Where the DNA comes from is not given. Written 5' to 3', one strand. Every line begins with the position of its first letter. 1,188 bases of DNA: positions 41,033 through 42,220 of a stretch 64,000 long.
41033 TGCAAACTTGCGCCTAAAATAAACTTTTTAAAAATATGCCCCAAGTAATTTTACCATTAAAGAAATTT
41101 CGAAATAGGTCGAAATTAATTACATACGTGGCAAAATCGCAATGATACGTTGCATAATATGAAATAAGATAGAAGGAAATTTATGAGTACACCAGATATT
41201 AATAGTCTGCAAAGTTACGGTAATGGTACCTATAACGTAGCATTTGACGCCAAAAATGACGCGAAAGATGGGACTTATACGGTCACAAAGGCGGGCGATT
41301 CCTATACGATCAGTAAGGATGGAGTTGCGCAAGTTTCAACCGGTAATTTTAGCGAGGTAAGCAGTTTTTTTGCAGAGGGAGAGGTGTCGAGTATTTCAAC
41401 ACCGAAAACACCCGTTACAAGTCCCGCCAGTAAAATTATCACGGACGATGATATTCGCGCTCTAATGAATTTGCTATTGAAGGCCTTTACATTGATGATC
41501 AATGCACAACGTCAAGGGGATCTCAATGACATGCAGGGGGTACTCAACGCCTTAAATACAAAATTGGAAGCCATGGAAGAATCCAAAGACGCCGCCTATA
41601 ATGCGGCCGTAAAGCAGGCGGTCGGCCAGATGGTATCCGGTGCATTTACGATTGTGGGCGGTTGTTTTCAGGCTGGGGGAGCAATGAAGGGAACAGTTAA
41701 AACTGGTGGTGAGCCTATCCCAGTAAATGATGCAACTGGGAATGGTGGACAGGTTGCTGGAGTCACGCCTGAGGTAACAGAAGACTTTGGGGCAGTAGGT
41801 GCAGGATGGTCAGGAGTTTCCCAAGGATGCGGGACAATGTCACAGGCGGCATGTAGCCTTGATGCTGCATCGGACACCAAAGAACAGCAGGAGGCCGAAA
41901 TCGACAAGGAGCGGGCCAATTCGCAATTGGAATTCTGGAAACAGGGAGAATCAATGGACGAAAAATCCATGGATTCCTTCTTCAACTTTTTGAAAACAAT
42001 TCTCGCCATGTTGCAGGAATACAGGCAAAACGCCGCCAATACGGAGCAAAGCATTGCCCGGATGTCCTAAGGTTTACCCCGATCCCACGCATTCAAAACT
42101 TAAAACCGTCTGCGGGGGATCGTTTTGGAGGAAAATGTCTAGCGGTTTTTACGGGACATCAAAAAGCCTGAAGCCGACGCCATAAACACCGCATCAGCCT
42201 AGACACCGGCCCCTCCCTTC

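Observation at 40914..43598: ~148-bp inverted repeats placed as identical upstream modules of two convergent T3SS-adjacent genes (possible shared regulatory module or invertible/recombinogenic cassette)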

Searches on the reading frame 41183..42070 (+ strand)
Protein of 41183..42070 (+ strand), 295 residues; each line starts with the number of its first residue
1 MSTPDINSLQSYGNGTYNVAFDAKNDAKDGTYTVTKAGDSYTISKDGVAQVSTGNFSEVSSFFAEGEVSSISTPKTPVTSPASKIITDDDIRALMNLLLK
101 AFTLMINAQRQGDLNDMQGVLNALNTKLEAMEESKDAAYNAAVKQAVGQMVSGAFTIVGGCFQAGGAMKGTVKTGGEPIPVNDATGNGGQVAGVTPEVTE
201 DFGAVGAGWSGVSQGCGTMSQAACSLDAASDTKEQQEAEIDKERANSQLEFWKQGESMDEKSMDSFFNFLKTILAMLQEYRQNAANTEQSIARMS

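Call 6: search_protein_families(library=pfam, proteins=[window:41183-42070:+], max_evalue=0.01)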
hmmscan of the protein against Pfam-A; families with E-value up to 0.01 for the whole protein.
window:41183-42070:+ (295 aa): 1 family
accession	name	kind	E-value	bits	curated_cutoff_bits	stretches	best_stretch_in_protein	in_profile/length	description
PF04888.17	SseC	-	0.0078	16.3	30.2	1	137-293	165-311/312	Secretion system effector C (SseC) like family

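Call 7: search_protein_families(library=ncbifam, proteins=[window:41183-42070:+], max_evalue=0.01)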
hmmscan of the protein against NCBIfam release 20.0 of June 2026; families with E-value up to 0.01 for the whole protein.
window:41183-42070:+ (295 aa): 2 families
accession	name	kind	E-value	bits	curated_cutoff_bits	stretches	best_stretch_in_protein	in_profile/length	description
NF052420.1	translocon_SseD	equivalog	7.6e-06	26.1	130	1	121-274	28-142/152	type III secretion system translocon protein SseD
NF038055.1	T3SS_SctB_pilot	subfamily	2.6e-05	23.8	37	1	211-293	236-311/313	type III secretion system translocon subunit SctB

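Call 8: list_cluster_members(proteins=[window:41183-42070:+, window:42231-43400:-, window:44081-45604:+, window:39436-40815:-])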
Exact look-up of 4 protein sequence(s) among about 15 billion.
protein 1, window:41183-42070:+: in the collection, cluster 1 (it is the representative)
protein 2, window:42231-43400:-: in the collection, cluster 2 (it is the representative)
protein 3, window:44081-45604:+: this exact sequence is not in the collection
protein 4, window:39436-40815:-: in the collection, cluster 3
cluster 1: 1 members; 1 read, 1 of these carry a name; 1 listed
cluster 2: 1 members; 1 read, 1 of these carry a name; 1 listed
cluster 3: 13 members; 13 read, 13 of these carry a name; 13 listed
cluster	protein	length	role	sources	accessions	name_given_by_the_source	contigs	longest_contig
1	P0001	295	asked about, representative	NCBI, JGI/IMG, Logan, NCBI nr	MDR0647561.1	MAG: hypothetical protein LBF43_03975 [Puniceicoccales bacterium] | hypothetical protein | hypothetical protein [Puniceicoccales bacterium]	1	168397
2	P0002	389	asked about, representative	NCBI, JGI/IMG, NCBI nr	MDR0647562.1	MAG: hypothetical protein LBF43_03980 [Puniceicoccales bacterium] | hypothetical protein | hypothetical protein [Puniceicoccales bacterium]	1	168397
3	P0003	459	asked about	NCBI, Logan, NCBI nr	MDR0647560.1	MAG: RNA polymerase factor sigma-54 [Puniceicoccales bacterium] | RNA polymerase factor sigma-54 [Puniceicoccales bacterium]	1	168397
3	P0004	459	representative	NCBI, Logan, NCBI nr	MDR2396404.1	MAG: RNA polymerase factor sigma-54 [Puniceicoccales bacterium] | RNA polymerase factor sigma-54 [Puniceicoccales bacterium]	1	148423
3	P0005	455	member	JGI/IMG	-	RNA polymerase sigma-54 factor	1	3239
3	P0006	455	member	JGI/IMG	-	RNA polymerase sigma-54 factor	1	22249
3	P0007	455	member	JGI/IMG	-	RNA polymerase sigma-54 factor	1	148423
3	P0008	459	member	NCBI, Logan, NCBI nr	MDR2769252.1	MAG: RNA polymerase factor sigma-54 [Puniceicoccales bacterium] | RNA polymerase factor sigma-54 [Puniceicoccales bacterium]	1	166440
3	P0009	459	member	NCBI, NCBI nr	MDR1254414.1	MAG: RNA polymerase factor sigma-54 [Puniceicoccales bacterium] | RNA polymerase factor sigma-54 [Puniceicoccales bacterium]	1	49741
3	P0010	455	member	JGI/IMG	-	RNA polymerase sigma-54 factor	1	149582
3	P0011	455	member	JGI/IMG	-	RNA polymerase sigma-54 factor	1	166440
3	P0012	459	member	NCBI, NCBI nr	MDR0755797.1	MAG: RNA polymerase factor sigma-54 [Puniceicoccales bacterium] | RNA polymerase factor sigma-54 [Puniceicoccales bacterium]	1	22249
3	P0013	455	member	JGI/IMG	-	RNA polymerase sigma-54 factor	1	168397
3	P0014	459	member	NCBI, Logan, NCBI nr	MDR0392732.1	MAG: RNA polymerase factor sigma-54 [Puniceicoccales bacterium] | RNA polymerase factor sigma-54 [Puniceicoccales bacterium]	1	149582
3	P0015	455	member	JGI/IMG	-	RNA polymerase sigma-54 factor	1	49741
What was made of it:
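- The MEGAHIT-style contig (168 kb) runs straight through both arms (call 8).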

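Call 11: find_homologous_proteins(query=window:41183-42070:+)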
Query window:41183-42070:+ (295 aa): 17 proteins with E <= 0.001 among 1011 candidates.
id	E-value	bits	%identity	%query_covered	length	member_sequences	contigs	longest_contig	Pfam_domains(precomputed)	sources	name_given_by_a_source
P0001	1.7e-186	636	100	100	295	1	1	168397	-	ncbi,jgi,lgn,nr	ncbi:MAG: hypothetical protein LBF43_03975 [Puniceicoccales bacterium]|jgi:hypothetical protein|nr:h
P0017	2.8e-112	393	66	100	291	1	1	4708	-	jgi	jgi:hypothetical protein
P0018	2.5e-109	383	66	100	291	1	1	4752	-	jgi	jgi:hypothetical protein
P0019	6.4e-109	382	63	100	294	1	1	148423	-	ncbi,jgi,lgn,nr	ncbi:MAG: hypothetical protein LBD69_00875 [Puniceicoccales bacterium]|jgi:hypothetical protein|nr:h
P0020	8.0e-106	372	64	100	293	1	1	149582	-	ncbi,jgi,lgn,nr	ncbi:MAG: hypothetical protein LBH52_00640 [Puniceicoccales bacterium]|jgi:hypothetical protein|nr:h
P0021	4.0e-105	369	63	100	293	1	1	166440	-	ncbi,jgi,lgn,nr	ncbi:MAG: hypothetical protein LBB19_01725 [Puniceicoccales bacterium]|jgi:hypothetical protein|nr:h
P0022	1.9e-93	331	57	100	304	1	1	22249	-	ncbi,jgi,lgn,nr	ncbi:MAG: hypothetical protein LBE99_02715 [Puniceicoccales bacterium]|jgi:hypothetical protein|nr:h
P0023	3.1e-65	239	50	90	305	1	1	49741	-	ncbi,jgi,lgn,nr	ncbi:MAG: hypothetical protein LBJ78_00060 [Puniceicoccales bacterium]|jgi:hypothetical protein|nr:h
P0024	2.1e-53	200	48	74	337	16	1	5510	-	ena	-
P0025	1.7e-52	197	47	74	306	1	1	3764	-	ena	-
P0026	5.5e-52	195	47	74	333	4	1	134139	-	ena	-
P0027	3.5e-51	193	47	74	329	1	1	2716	-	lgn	-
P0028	5.3e-51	192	48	74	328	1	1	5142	-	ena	-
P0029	5.7e-51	192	47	74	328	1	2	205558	-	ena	-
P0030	5.7e-51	192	47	74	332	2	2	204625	-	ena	-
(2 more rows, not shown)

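Call 12: find_encoding_contigs(protein=P0019, flank=10000, max_places=3)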
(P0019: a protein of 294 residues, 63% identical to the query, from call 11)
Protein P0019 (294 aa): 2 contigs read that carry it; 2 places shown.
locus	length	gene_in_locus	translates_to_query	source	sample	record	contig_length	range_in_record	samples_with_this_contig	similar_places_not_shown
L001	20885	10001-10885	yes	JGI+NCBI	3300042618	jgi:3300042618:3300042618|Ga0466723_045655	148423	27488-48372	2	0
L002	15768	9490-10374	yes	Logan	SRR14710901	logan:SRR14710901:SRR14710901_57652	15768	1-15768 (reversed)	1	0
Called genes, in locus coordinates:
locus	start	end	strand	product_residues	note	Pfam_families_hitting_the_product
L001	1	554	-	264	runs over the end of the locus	PF00813:FliP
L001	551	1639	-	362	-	PF28396:SepQ_C, PF01052:FliMN_C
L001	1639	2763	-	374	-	PF09483:HpaP, PF02120:Flg_hook (faint)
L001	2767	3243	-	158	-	PF07321:YscO, PF16789:YscO-like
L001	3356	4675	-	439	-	PF02874:ATP-synt_ab_N, PF00006:ATP-synt_ab, PF18269:T3SS_ATPase_C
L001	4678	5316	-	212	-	PF06188:HrpE (weak), PF06635:T3SS_SCTL, PF02108:FliH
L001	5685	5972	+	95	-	-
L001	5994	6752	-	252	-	PF01514:YscJ_FliF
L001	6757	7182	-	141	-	PF09392:T3SS_needle_F (weak)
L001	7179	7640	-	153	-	PF09613:HrpB1_HrpK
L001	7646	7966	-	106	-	-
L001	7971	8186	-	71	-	-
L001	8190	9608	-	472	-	PF16697:Yop-YscD_cpl, PF21937:Yop-YscD_ppl_2nd (faint), PF23893:Y4YQ_C (faint)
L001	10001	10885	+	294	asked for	-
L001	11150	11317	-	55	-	-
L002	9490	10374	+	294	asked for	-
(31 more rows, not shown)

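Call 13: find_encoding_contigs(protein=P0020, flank=10000, max_places=3)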
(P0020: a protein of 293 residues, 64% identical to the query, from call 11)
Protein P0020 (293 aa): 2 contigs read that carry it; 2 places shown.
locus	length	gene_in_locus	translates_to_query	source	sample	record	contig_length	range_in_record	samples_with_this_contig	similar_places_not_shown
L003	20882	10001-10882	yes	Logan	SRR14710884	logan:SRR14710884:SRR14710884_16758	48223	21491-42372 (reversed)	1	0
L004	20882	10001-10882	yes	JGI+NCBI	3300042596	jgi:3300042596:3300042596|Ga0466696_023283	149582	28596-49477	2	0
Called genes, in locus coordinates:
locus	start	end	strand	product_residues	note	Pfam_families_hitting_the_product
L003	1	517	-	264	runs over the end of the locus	PF00813:FliP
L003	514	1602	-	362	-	PF28396:SepQ_C, PF01052:FliMN_C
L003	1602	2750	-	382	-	PF09483:HpaP, PF02120:Flg_hook (weak)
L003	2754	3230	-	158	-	PF07321:YscO, PF16789:YscO-like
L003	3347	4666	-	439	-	PF02874:ATP-synt_ab_N, PF00006:ATP-synt_ab, PF18269:T3SS_ATPase_C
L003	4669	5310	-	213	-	PF06188:HrpE (weak), PF06635:T3SS_SCTL (weak), PF02108:FliH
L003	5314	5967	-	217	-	-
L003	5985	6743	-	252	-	PF01514:YscJ_FliF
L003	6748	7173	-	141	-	PF09392:T3SS_needle_F (weak)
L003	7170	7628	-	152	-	PF09613:HrpB1_HrpK (weak)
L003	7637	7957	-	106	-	-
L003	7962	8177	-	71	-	-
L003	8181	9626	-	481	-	PF16697:Yop-YscD_cpl, PF21937:Yop-YscD_ppl_2nd (faint), PF23893:Y4YQ_C (faint)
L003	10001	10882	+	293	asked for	-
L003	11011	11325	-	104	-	-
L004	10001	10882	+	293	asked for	-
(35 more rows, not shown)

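Call 14: find_encoding_contigs(protein=P0021, flank=10000, max_places=3)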
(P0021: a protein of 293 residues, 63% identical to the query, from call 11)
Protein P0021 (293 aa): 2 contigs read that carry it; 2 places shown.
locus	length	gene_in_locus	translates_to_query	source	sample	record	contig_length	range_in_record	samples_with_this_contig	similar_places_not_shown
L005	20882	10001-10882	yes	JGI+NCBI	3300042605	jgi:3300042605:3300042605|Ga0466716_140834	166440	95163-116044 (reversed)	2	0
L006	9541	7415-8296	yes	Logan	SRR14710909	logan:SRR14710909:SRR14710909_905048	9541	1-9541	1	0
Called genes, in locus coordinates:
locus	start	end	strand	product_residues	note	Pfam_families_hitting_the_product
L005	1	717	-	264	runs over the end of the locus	PF00813:FliP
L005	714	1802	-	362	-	PF28396:SepQ_C, PF01052:FliMN_C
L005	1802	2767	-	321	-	PF09483:HpaP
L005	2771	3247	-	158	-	PF07321:YscO, PF16789:YscO-like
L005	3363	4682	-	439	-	PF02874:ATP-synt_ab_N, PF00006:ATP-synt_ab, PF18269:T3SS_ATPase_C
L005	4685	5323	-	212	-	PF06188:HrpE (weak), PF06635:T3SS_SCTL, PF02108:FliH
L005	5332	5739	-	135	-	-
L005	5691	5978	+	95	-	-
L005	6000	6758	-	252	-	PF01514:YscJ_FliF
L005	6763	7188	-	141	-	PF09392:T3SS_needle_F (weak)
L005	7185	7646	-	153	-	PF09613:HrpB1_HrpK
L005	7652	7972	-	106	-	-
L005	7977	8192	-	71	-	-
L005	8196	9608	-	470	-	PF16697:Yop-YscD_cpl, PF21937:Yop-YscD_ppl_2nd (faint), PF23893:Y4YQ_C (faint)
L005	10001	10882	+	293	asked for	-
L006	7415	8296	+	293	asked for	-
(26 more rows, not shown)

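Call 15: find_encoding_contigs(protein=P0023, flank=10000, max_places=3)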
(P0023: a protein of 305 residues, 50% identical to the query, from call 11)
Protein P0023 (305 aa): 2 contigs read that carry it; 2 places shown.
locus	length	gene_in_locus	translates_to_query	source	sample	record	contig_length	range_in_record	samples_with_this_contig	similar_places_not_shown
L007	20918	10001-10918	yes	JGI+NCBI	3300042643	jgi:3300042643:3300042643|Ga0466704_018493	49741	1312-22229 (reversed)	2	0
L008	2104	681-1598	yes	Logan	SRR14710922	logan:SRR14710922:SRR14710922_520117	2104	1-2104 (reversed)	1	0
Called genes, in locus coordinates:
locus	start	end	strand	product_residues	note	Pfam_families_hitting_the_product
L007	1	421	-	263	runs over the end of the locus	PF00813:FliP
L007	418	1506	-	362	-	PF28396:SepQ_C, PF01052:FliMN_C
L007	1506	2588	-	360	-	PF09483:HpaP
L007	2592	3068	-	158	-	PF07321:YscO, PF16789:YscO-like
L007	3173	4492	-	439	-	PF02874:ATP-synt_ab_N, PF00006:ATP-synt_ab, PF18269:T3SS_ATPase_C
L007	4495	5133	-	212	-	PF06635:T3SS_SCTL, PF02108:FliH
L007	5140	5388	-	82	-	-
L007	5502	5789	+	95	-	-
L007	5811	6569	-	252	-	PF01514:YscJ_FliF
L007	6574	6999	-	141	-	PF09392:T3SS_needle_F (weak)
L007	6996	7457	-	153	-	PF09613:HrpB1_HrpK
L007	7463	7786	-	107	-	-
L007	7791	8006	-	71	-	PF08988:T3SS_needle_E (weak)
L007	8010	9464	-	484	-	PF16697:Yop-YscD_cpl, PF21937:Yop-YscD_ppl_2nd (faint), PF23893:Y4YQ_C (faint)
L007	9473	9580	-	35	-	-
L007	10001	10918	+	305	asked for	-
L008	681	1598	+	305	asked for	-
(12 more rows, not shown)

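Call 18: find_encoding_contigs(protein=P0001, flank=10000, max_places=10)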
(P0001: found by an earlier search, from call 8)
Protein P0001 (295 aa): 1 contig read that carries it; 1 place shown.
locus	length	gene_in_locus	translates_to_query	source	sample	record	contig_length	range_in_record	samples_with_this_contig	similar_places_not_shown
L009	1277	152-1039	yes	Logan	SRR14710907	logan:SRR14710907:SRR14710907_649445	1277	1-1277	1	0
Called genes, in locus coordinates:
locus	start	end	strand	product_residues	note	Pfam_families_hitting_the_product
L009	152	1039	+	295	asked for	-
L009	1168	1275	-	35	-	?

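Call 19: find_encoding_contigs(protein=P0002, flank=10000, max_places=10)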
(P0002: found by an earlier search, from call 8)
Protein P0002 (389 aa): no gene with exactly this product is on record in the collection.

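Call 20: find_encoding_contigs(protein=P0022, flank=10000, max_places=2)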
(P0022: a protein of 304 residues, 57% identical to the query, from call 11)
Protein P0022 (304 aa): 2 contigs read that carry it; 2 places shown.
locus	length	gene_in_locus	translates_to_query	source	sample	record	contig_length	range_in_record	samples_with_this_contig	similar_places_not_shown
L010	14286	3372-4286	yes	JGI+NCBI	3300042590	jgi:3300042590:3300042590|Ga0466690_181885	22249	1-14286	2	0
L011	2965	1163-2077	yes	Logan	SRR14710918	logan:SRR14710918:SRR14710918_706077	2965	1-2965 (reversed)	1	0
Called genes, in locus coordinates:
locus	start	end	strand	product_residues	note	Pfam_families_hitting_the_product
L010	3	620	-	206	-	?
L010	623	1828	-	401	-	PF08442:ATP-grasp_2, PF24948:Citrate_synth_N, PF00549:Ligase_CoA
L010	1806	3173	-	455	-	PF00309:Sigma54_AID, PF04963:Sigma54_CBD, PF04552:Sigma54_DBD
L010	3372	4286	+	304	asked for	-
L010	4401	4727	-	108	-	-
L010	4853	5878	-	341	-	-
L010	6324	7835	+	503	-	PF16697:Yop-YscD_cpl, PF21937:Yop-YscD_ppl_2nd (faint)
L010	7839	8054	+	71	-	PF08988:T3SS_needle_E (weak)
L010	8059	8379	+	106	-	-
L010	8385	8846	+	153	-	PF09613:HrpB1_HrpK (weak), PF14559:TPR_19 (faint)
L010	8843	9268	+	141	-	-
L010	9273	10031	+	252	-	PF01514:YscJ_FliF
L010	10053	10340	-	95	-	-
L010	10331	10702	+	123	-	-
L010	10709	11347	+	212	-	PF06188:HrpE (weak), PF06635:T3SS_SCTL (weak), PF02108:FliH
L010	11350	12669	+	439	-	PF02874:ATP-synt_ab_N, PF00006:ATP-synt_ab, PF18269:T3SS_ATPase_C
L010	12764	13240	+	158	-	PF07321:YscO, PF16789:YscO-like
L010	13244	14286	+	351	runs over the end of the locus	PF09483:HpaP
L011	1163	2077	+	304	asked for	-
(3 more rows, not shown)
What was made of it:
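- The same segment is found in both orientations among sister species (calls 12-15, 20). The orientations in relatives are each supported by two assemblies (calls 12-15, 20).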

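Call 21: find_encoding_contigs(protein=P0029, flank=10000, max_places=2)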
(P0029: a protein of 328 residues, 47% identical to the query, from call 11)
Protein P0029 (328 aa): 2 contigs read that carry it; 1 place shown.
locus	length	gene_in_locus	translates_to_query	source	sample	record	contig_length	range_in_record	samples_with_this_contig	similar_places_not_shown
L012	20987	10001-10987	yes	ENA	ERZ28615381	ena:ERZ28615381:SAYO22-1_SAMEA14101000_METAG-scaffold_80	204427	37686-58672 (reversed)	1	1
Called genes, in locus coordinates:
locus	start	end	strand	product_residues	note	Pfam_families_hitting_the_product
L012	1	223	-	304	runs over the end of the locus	PF02673:BacA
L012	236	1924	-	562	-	PF00528:BPD_transp_1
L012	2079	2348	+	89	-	PF01313:Bac_export_3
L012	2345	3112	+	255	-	PF01311:Bac_export_1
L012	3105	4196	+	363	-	PF01312:Bac_export_2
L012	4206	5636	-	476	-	PF00072:Response_reg, PF00158:Sigma54_activat, PF14532:Sigma54_activ_2, PF00004:AAA (weak), PF07724:AAA_2 (weak), PF07728:AAA_5, PF25601:AAA_lid_14, PF02954:HTH_8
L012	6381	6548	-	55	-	PF01197:Ribosomal_L31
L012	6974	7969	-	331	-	PF00535:Glycos_transf_2, PF13641:Glyco_tranf_2_3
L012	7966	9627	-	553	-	PF02366:PMT, PF13231:PMT_2, PF18583:Arnt_C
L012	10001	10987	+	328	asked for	-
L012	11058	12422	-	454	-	-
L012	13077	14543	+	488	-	PF16697:Yop-YscD_cpl, PF00498:FHA (weak), PF21937:Yop-YscD_ppl_2nd (faint)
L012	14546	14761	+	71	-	-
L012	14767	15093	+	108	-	-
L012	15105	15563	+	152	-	PF09613:HrpB1_HrpK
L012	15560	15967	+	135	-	PF09392:T3SS_needle_F (weak)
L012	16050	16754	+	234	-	PF01514:YscJ_FliF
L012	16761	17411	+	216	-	-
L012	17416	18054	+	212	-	PF06188:HrpE (faint), PF06635:T3SS_SCTL (weak), PF02108:FliH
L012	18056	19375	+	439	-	PF02874:ATP-synt_ab_N, PF00006:ATP-synt_ab, PF18269:T3SS_ATPase_C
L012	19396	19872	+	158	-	PF07321:YscO, PF16789:YscO-like (weak)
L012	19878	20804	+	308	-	PF09483:HpaP, PF02120:Flg_hook (weak)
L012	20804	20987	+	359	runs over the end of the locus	PF28396:SepQ_C, PF01052:FliMN_C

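Call 22: find_encoding_contigs(protein=P0017, flank=10000, max_places=2)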
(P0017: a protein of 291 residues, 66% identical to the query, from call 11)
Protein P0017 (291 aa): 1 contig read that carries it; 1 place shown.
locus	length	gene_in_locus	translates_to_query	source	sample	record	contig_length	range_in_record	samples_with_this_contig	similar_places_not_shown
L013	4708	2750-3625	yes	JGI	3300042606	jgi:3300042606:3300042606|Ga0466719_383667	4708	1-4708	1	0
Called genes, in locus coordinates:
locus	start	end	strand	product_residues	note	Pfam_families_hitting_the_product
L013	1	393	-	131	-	?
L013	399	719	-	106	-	-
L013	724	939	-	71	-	-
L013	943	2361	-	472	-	PF16697:Yop-YscD_cpl, PF21937:Yop-YscD_ppl_2nd (faint)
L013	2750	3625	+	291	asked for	-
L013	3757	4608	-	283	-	-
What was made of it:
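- The window and L010 read rpoN(-) | geneA(+) geneB(-) | sctD(+) (calls 12-15, 20, 22).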

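Call 48: find_encoding_contigs(protein=P0026, flank=6000, max_places=3)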
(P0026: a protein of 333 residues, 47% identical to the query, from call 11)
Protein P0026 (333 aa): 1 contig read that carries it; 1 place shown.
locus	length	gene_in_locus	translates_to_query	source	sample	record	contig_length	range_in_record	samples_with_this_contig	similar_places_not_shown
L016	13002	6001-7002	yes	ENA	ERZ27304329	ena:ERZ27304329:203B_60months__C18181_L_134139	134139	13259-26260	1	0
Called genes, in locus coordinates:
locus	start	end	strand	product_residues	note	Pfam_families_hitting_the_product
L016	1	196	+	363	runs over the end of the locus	PF01312:Bac_export_2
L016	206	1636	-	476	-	PF00072:Response_reg, PF00158:Sigma54_activat, PF14532:Sigma54_activ_2, PF00004:AAA (weak), PF07724:AAA_2 (weak), PF07728:AAA_5, PF25601:AAA_lid_14, PF02954:HTH_8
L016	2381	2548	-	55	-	PF01197:Ribosomal_L31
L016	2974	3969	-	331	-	PF00535:Glycos_transf_2, PF13641:Glyco_tranf_2_3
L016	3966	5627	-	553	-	PF02366:PMT, PF13231:PMT_2, PF18583:Arnt_C (weak)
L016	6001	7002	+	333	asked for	-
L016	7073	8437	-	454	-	-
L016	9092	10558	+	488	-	PF16697:Yop-YscD_cpl, PF00498:FHA (weak), PF21937:Yop-YscD_ppl_2nd (faint)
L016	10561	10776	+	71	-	-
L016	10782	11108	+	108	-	-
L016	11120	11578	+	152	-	PF09613:HrpB1_HrpK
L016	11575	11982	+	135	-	PF09392:T3SS_needle_F (weak)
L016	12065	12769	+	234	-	PF01514:YscJ_FliF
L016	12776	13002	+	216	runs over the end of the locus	-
